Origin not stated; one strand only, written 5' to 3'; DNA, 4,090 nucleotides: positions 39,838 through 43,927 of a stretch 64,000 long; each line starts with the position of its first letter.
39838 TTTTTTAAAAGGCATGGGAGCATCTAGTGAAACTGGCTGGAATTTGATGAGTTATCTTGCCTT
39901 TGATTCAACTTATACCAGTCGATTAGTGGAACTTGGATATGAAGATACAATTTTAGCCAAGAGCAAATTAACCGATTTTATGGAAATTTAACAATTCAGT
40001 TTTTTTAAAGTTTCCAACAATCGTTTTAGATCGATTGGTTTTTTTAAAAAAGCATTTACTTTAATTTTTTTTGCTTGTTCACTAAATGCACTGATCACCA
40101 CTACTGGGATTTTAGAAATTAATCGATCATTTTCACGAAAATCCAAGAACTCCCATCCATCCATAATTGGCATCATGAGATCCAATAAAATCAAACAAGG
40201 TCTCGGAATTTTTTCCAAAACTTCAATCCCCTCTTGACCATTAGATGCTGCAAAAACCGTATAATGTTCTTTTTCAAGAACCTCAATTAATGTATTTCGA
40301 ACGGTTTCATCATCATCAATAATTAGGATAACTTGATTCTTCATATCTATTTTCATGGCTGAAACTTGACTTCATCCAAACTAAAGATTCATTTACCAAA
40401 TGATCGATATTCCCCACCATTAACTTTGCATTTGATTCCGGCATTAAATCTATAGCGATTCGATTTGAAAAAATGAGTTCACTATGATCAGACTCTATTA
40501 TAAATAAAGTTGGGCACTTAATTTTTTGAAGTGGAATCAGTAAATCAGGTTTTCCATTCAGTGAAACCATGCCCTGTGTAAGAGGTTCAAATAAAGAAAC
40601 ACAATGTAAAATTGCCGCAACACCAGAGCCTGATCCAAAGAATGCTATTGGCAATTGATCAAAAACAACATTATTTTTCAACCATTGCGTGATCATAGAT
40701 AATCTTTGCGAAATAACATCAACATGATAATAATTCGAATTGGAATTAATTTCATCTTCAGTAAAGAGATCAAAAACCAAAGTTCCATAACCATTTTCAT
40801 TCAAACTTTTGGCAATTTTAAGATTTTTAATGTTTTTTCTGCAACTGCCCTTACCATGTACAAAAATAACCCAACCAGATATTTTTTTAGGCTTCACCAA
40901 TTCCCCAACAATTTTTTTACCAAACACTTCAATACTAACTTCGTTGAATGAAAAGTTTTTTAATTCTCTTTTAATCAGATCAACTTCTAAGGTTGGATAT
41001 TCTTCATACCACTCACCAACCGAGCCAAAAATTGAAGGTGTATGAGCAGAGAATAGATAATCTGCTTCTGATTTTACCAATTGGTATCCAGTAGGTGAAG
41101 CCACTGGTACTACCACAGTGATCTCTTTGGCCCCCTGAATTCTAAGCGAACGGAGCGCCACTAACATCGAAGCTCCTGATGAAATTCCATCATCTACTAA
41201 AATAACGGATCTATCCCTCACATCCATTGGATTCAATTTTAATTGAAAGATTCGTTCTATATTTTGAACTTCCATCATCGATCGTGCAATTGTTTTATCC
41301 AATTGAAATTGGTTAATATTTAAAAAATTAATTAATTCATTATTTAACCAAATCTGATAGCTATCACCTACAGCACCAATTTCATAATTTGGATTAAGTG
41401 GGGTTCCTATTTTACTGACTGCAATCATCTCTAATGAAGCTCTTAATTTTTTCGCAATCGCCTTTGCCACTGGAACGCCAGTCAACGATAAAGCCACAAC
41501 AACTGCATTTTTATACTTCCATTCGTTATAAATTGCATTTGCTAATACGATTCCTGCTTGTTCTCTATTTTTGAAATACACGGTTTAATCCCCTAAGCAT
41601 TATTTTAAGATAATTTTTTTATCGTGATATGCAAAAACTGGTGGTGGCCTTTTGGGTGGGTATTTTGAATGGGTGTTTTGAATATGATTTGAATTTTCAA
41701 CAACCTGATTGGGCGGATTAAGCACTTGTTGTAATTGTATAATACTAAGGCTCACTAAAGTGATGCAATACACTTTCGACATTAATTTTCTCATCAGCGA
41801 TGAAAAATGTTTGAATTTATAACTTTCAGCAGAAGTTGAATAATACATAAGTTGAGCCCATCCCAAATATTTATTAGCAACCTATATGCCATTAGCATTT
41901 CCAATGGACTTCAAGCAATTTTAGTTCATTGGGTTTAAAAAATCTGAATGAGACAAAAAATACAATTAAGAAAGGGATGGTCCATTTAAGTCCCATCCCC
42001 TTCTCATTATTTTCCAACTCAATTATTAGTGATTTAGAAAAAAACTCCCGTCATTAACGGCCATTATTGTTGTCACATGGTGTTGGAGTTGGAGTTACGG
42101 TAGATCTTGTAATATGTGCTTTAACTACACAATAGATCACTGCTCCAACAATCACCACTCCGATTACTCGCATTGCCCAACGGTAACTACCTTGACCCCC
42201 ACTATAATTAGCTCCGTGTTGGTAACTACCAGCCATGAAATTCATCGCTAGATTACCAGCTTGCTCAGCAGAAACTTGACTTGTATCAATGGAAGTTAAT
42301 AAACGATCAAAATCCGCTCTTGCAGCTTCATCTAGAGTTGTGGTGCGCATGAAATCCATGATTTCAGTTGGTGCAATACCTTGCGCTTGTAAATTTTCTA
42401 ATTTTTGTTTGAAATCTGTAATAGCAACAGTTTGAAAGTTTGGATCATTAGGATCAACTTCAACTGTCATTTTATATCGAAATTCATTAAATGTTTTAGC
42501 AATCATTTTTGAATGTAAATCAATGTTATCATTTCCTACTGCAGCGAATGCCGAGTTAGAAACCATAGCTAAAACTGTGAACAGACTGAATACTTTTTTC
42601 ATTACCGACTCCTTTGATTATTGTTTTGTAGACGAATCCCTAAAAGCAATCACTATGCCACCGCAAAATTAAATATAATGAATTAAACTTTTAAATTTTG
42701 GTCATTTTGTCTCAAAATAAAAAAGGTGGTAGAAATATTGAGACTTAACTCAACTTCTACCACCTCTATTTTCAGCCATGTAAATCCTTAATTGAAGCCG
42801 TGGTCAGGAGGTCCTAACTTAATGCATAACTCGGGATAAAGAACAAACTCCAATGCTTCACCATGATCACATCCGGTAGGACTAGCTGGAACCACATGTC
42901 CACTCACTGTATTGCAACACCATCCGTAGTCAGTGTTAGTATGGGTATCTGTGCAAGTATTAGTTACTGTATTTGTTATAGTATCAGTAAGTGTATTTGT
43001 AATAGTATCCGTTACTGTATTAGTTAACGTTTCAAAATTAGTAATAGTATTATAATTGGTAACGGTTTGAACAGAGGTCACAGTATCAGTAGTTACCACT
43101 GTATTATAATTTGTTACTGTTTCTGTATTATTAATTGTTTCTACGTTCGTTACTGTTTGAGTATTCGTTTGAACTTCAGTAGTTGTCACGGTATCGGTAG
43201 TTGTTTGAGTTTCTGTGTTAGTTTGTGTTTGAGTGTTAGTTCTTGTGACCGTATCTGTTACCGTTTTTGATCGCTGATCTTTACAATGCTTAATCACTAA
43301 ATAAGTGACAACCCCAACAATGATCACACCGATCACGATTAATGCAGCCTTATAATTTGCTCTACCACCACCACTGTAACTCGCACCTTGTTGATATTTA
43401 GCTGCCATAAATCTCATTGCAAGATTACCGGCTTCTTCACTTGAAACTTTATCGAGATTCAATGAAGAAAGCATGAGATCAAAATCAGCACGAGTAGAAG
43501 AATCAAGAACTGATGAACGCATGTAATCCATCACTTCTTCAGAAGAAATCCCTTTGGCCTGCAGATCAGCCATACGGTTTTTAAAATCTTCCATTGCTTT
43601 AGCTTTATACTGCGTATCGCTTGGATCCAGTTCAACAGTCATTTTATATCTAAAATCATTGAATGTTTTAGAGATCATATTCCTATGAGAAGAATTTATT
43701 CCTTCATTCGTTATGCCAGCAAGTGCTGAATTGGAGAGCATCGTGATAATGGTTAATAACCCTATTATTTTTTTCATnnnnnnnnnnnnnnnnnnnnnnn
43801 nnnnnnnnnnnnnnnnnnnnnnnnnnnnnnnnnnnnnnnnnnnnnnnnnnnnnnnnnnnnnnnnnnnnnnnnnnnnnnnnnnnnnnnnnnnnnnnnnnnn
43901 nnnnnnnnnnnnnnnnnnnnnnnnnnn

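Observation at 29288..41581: Unusually dense phosphorelay island: six stand-alone receivers, an Hpt protein, three sensor-less or cytoplasmic kinases, a PAS-GAF protein and two NtrC-type regulators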

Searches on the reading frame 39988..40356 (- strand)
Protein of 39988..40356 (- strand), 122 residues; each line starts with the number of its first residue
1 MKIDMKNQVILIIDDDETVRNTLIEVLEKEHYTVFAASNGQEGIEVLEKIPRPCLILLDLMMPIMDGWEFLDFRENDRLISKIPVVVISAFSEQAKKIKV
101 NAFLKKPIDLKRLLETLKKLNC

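Call 5: search_protein_families(library=pfam, proteins=[window:39988-40356:-], max_evalue=0.01)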
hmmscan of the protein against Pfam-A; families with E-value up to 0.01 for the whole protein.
window:39988-40356:- (122 aa): 1 family
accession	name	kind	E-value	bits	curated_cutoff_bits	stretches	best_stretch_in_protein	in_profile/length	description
PF00072.30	Response_reg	-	5.7e-20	72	30.2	1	10-117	1-110/111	Response regulator receiver domain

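Call 39: find_encoding_contigs(protein=window:39988-40356:-, flank=10000, max_places=6)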
Protein window:39988-40356:- (122 aa): 2 contigs read that carry it; 2 places shown.
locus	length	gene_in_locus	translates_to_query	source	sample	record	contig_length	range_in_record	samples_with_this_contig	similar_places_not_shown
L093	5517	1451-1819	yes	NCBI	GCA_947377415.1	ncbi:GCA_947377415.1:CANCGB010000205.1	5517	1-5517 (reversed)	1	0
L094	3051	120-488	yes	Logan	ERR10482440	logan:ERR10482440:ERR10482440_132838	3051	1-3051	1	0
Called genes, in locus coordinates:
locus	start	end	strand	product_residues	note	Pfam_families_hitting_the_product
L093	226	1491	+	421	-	PF00156:Pribosyltran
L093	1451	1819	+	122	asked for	PF00072:Response_reg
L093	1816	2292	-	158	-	-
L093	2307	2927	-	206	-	PF01734:Patatin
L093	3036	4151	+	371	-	PF01590:GAF (weak), PF13185:GAF_2 (weak), PF13492:GAF_3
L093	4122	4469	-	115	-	PF02518:HATPase_c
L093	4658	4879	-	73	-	PF00512:HisKA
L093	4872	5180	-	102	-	PF00072:Response_reg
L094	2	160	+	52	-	?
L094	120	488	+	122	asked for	PF00072:Response_reg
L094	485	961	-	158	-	-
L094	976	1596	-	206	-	PF01734:Patatin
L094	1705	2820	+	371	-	PF01590:GAF (weak), PF13185:GAF_2 (weak), PF13492:GAF_3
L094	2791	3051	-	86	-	?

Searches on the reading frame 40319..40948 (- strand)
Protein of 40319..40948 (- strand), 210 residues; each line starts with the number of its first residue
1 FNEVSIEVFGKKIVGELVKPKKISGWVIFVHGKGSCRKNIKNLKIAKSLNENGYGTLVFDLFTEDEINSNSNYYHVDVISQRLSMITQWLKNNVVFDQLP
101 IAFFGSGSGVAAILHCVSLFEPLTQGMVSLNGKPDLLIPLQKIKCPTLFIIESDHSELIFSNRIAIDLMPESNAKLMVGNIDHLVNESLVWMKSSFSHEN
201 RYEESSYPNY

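Call 72: search_protein_families(library=pfam, proteins=[window:40319-40948:-], max_evalue=1)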
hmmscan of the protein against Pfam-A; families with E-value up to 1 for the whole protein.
seq(210 aa): 1 family
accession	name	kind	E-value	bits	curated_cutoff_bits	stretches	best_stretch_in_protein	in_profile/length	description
PF06068.19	TIP49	-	0.14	11.7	23.8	1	13-52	38-77/347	TIP49 P-loop domain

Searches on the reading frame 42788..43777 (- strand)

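Call 42: search_protein_families(library=pfam, proteins=[window:42788-43777:-], max_evalue=0.01)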
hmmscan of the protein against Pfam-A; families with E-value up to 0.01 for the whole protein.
window:42788-43777:- (329 aa): 1 family
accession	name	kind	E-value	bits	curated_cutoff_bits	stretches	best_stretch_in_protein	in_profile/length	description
PF15179.11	Myc_target_1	-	0.0034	17.8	31.1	1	147-299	29-179/193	Myc target protein 1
